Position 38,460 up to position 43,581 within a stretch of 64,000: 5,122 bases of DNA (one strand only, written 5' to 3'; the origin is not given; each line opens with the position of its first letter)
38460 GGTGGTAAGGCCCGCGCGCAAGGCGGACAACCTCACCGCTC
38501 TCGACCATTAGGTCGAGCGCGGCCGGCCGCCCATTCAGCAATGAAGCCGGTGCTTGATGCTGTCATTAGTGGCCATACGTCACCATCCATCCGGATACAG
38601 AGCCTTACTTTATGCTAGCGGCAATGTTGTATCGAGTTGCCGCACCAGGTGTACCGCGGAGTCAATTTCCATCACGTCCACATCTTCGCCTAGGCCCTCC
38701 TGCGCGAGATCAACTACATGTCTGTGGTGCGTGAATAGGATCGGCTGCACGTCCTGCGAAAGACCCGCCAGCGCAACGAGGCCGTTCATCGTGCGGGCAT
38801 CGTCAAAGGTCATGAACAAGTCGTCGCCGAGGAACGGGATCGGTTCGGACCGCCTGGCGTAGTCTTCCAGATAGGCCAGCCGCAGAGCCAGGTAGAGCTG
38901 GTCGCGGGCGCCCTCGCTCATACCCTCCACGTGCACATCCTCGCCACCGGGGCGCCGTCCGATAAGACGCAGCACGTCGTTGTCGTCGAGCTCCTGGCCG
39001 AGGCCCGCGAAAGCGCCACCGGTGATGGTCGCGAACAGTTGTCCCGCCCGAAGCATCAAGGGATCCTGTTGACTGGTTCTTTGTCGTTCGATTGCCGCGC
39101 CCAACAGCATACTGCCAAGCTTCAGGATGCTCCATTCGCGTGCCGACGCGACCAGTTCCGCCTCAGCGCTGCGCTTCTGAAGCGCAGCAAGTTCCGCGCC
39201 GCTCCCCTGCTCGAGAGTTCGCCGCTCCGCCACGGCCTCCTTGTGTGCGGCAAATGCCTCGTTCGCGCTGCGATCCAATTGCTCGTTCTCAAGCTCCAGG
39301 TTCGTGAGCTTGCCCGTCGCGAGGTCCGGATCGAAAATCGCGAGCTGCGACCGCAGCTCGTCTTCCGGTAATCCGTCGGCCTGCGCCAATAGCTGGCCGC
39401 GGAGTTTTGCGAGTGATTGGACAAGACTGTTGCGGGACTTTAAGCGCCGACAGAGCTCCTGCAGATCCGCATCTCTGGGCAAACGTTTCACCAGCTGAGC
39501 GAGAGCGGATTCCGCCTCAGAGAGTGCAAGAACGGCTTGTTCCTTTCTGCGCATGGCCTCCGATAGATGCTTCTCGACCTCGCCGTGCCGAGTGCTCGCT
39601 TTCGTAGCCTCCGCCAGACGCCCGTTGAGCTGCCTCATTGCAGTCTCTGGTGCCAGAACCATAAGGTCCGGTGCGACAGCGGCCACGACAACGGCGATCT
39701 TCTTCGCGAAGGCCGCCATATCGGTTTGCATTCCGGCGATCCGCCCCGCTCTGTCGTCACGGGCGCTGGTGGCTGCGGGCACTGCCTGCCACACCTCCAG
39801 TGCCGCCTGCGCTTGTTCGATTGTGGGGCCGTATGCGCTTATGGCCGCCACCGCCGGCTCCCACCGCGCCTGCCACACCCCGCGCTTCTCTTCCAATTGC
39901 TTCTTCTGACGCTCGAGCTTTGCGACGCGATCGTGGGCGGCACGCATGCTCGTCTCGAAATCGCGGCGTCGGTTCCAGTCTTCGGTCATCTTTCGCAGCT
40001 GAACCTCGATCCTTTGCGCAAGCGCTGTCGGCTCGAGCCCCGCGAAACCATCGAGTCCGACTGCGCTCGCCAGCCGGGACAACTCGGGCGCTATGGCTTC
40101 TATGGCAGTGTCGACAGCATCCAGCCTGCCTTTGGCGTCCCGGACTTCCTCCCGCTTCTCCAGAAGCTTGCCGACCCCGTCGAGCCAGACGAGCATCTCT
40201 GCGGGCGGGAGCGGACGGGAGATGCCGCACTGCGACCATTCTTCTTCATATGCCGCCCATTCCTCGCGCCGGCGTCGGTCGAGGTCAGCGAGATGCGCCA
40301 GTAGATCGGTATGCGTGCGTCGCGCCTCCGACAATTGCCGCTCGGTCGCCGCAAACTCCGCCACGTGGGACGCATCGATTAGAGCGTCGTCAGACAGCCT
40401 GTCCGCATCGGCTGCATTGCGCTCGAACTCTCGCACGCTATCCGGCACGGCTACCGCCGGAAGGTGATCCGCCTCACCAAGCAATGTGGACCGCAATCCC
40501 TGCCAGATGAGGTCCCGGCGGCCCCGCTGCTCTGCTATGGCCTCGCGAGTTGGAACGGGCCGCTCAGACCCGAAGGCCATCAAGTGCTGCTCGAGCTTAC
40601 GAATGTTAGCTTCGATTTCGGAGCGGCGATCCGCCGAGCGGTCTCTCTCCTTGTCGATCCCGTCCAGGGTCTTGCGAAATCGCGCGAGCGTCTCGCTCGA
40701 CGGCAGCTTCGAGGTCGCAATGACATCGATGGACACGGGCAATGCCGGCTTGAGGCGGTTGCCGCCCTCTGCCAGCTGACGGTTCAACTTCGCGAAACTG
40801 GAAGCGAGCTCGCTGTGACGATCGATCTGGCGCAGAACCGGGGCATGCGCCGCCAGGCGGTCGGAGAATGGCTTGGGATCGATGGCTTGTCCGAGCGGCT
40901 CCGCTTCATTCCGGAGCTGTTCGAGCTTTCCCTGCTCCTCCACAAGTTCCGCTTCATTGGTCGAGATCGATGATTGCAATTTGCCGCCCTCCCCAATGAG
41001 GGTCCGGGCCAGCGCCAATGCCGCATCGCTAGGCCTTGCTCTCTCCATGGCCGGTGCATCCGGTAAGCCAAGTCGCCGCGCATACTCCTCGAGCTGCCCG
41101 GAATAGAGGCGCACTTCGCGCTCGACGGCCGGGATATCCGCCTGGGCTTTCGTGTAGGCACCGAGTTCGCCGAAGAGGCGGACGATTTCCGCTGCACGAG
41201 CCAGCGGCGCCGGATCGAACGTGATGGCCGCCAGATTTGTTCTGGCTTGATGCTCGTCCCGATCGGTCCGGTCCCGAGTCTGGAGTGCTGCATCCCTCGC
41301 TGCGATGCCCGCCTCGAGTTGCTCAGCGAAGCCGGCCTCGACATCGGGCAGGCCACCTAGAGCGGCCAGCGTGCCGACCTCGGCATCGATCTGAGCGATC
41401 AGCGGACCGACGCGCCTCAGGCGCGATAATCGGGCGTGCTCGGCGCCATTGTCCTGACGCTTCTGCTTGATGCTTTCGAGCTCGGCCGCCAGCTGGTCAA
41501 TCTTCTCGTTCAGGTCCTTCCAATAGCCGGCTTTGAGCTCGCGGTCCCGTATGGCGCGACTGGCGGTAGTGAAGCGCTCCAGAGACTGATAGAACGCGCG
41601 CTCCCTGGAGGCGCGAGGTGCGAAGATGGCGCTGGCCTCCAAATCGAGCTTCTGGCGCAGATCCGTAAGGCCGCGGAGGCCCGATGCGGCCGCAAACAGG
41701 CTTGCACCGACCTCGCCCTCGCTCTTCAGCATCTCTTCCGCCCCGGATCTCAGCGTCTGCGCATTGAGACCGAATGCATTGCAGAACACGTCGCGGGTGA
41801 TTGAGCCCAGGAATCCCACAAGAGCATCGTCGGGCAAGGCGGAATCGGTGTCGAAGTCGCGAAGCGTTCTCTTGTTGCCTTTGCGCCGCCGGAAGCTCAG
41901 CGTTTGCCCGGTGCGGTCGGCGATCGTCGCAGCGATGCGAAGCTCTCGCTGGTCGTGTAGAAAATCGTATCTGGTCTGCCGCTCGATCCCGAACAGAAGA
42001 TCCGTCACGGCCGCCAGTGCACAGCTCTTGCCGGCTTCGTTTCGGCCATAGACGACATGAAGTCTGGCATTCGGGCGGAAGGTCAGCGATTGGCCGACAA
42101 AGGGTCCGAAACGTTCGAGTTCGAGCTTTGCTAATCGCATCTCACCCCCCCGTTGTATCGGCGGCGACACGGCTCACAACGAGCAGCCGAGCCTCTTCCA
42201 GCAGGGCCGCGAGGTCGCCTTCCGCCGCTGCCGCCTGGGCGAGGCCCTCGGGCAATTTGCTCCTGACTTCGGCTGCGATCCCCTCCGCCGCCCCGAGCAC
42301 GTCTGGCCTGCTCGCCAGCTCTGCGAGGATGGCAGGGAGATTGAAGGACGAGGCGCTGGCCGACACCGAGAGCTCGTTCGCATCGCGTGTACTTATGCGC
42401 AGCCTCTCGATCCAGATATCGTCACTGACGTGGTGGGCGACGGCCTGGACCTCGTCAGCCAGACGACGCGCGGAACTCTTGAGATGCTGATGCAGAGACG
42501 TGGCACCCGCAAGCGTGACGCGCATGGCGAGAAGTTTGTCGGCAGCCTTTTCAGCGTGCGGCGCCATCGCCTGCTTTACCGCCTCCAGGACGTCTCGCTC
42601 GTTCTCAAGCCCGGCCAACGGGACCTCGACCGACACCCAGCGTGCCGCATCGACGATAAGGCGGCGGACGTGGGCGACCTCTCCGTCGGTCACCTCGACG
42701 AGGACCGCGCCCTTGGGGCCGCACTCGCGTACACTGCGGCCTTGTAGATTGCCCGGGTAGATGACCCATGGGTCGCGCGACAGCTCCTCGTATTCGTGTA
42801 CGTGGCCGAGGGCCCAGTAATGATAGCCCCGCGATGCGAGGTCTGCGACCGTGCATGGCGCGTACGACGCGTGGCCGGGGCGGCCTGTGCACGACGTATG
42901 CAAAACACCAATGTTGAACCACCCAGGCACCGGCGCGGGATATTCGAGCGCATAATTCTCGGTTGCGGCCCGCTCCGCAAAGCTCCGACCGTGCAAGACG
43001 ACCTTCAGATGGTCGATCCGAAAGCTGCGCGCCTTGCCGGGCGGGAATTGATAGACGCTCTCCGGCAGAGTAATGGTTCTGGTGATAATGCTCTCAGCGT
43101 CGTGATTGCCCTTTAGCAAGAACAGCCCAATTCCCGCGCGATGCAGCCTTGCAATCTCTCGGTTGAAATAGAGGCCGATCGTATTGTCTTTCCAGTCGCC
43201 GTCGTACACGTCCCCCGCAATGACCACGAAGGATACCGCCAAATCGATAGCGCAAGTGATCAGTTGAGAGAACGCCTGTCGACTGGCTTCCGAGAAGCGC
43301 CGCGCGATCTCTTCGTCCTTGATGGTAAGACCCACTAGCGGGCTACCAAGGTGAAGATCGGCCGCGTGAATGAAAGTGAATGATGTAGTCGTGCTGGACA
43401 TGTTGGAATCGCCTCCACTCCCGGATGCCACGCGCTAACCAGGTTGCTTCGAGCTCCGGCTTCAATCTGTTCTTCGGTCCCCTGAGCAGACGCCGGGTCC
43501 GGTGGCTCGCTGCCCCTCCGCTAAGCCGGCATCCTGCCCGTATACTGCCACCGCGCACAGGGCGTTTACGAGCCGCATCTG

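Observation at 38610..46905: Three-gene operon pairing a Cas4-like nuclease/SF1 helicase with Mre11-like and Rad50-like proteins, in a defence-island context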

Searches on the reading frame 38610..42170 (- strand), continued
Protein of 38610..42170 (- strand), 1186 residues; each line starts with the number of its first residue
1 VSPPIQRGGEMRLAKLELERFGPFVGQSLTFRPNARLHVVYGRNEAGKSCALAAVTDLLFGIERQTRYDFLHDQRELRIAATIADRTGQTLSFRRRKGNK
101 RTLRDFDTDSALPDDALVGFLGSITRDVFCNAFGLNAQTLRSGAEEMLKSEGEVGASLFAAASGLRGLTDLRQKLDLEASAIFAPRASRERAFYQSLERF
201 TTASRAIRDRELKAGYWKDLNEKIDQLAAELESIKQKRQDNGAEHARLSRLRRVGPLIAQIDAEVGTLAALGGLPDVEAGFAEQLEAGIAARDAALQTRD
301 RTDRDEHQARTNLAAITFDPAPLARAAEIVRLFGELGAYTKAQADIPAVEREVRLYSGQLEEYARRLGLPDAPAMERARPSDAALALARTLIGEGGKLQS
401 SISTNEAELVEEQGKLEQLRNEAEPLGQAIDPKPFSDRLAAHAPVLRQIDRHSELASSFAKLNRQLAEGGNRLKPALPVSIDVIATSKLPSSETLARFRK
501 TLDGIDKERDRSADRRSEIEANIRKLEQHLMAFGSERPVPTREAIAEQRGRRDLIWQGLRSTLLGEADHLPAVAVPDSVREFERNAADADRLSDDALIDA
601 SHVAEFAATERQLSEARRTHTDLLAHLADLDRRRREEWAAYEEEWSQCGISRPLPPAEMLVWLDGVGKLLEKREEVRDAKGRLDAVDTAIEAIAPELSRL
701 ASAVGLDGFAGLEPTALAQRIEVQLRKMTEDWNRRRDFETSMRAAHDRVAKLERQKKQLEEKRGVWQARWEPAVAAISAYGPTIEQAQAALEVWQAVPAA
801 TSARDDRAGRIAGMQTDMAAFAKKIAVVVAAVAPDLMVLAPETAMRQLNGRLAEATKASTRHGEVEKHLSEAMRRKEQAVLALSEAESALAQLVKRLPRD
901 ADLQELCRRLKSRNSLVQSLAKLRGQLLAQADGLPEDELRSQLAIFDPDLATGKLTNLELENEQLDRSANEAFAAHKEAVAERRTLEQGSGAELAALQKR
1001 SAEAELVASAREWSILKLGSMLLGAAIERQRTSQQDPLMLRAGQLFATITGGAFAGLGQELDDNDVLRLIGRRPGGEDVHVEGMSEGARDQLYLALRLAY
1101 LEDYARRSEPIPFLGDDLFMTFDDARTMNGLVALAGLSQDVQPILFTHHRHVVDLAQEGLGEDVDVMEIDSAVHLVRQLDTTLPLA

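Call 117: predict_structure(alignment_id=A2)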
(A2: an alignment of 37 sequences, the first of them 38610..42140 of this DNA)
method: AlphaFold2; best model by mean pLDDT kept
length: 1176 residues; sequences in the alignment: 37
mean_pLDDT: 81.9   pTM: 0.36
mean pLDDT of the five models: 81.9, 80.4, 79.7, 79.0, 77.6
residues with pLDDT >= 90: 175; 70-90: 888; 50-70: 78; < 50: 35
segments of 3 or more residues with pLDDT < 50: 140-154, 1163-1176
pLDDT, mean of each block of 10 residues (from residue 1): 91 86 92 69 86 72 82 90 85 85 86 80 75 62 42 55 88 78 87 68 63 85 84 85 84 82 78 87 87 85 79 81 80 79 84 83 81 83 86 86 83 66 85 83 87 89 83 85 90 92 90 90 76 85 88 81 83 86 81 85 91 93 94 87 89 90 90 87 86 81 82 86 80 83 87 86 76 77 83 81 80 84 82 84 82 83 87 87 82 84 85 84 82 79 82 84 85 63 71 88 91 73 64 91 86 67 88 83 87 80 82 83 90 90 91 89 44 32
secondary structure, 60 per line:
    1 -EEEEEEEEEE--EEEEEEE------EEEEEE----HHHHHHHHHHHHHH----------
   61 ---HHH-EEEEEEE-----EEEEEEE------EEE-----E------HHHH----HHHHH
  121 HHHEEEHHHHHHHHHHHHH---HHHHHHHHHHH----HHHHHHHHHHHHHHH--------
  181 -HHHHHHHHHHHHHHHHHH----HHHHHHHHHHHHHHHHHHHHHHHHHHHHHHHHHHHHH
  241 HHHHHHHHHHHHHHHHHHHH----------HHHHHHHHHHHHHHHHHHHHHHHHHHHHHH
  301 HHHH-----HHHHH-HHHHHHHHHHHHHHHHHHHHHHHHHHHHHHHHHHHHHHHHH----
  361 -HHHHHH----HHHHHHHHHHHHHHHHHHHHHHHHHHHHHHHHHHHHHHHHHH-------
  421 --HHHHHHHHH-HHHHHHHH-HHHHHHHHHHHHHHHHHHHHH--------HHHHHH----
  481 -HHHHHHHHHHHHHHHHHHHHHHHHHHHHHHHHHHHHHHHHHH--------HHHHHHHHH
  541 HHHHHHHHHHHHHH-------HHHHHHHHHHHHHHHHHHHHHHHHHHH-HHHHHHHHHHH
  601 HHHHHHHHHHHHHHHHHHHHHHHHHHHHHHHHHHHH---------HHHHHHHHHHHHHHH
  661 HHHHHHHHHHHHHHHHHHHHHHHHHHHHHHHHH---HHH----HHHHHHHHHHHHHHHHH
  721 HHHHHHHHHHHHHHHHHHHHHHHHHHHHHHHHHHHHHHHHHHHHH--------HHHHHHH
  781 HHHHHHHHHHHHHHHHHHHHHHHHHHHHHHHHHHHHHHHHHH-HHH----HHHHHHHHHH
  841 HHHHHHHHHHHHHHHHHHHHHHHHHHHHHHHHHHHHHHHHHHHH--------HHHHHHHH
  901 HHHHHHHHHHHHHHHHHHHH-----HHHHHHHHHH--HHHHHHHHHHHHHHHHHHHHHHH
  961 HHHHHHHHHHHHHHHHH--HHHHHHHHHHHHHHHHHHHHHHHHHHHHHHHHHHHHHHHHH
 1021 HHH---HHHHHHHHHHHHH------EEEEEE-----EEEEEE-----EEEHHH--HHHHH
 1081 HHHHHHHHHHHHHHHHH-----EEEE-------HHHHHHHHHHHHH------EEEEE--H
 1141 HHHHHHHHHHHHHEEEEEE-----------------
elements in order (helices of 4 or more, strands of 3 or more residues): E2-11 E14-20 E27-32 H37-50 E68-74 E80-86 E93-95 H108-111 H116-123 E124-126 H127-139 H143-153 H158-172 H182-199 H204-260 H271-304 H310-314 H316-356 H362-367 H372-413 H423-431 H433-440 H442-462 H471-476 H482-523 H532-554 H562-588 H590-636 H646-693 H704-765 H774-822 H831-884 H893-920 H926-935 H938-977 H980-1023 H1027-1039 E1046-1051 E1057-1062 E1068-1070 H1076-1097 E1103-1106 H1114-1126 E1133-1137 H1140-1153 E1154-1159

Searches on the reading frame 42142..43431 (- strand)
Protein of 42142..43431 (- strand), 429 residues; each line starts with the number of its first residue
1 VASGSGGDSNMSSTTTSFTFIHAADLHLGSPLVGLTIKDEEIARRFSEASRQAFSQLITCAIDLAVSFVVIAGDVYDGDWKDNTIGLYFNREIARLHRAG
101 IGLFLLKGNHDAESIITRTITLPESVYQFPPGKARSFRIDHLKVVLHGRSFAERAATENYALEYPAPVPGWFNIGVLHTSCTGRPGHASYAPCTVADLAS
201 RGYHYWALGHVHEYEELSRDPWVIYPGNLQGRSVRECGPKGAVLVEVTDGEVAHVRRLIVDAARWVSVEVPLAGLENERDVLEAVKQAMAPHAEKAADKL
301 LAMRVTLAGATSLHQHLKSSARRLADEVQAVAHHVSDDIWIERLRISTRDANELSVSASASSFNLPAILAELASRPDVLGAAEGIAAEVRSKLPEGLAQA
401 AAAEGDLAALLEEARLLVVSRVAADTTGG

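Call 6: search_protein_families(library=pfam, proteins=[window:42142-43431:-], max_evalue=0.01)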
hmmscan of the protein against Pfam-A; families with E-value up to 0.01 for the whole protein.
window:42142-43431:- (429 aa): 1 family
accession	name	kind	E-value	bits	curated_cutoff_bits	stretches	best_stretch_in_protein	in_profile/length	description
PF00149.33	Metallophos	-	9.4e-09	36.4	21.5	1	19-214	2-191/191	Calcineurin-like phosphoesterase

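Call 7: search_protein_families(library=padloc, proteins=[window:42142-43431:-], max_evalue=0.01)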
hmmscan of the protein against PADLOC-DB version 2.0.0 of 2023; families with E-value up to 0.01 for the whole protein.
window:42142-43431:- (429 aa): 0 families

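Call 8: search_protein_families(library=ncbifam, proteins=[window:42142-43431:-], max_evalue=0.01)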
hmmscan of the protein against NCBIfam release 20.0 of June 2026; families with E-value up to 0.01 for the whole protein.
window:42142-43431:- (429 aa): 6 families
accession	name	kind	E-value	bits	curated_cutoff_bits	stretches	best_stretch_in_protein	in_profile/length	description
TIGR00619.1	sbcd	subfamily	1.1e-12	48.3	77.65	1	21-115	4-90/252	exonuclease subunit SbcD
NF008206.2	PRK10966.1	equivalog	3.2e-11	43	450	1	20-117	3-91/380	exonuclease subunit SbcD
NF041029.1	Mre11_Pyroc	equivalog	7.3e-11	41.5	600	2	19-112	2-87/438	DNA double-strand break repair protein Mre11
NF041030.1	Mre11_Halo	equivalog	2.5e-09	36.8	550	1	21-288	5-258/361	DNA double-strand break repair protein Mre11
NF041031.1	Mre11_Sulfo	equivalog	5.9e-08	32.3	500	1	20-214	2-192/374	DNA double-strand break repair protein Mre11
NF041753.2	sbcd_Staph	equivalog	0.00033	19.6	480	1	20-113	3-88/375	exonuclease subunit SbcD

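Call 22: search_solved_structures(query=window:42142-43431:-, max_evalue=0.01)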
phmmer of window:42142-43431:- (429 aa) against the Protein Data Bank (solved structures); distinct sequences matched with E-value up to 0.01: 15.
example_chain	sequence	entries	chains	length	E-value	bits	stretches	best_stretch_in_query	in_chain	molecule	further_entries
4o24_A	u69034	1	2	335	3.4e-07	32.6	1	203-258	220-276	Exonuclease, putative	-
2q8u_A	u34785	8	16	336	3.5e-07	32.6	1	203-258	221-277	Exonuclease, putative | Nuclease SbcCD subunit D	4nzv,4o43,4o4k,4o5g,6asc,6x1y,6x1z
4lty_C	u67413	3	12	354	4.9e-07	32.1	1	45-116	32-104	Exonuclease subunit SbcD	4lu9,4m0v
6s6v_A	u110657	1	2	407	7.8e-07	31.4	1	45-116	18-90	Nuclease SbcCD subunit D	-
3qg5_C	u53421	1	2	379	8e-07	31.4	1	204-258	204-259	Mre11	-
1ii7_A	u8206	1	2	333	9.2e-07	31.2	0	193-230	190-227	Mre11 nuclease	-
3dsc_A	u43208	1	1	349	1.1e-06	31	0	193-230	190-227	DNA double-strand break repair protein mre11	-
3thn_A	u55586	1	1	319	3.1e-06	29.4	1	203-258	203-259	Exonuclease, putative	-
3tho_B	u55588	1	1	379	4.8e-06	28.8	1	204-258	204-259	Exonuclease, putative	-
4hd0_A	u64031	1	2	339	5.3e-06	28.7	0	19-113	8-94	DNA double-strand break repair protein Mre11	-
7yzo_A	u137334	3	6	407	9.5e-06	27.8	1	45-116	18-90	Nuclease SbcCD subunit D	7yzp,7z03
3dsd_A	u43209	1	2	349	1.2e-05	27.5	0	193-230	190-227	DNA double-strand break repair protein mre11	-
6s85_A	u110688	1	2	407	1.3e-05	27.4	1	45-116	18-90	Nuclease SbcCD subunit D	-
1s8e_A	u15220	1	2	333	3.6e-05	25.9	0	193-230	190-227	exonuclease putative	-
7dog_A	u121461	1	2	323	0.0058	18.7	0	20-114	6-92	Nuclease SbcCD subunit D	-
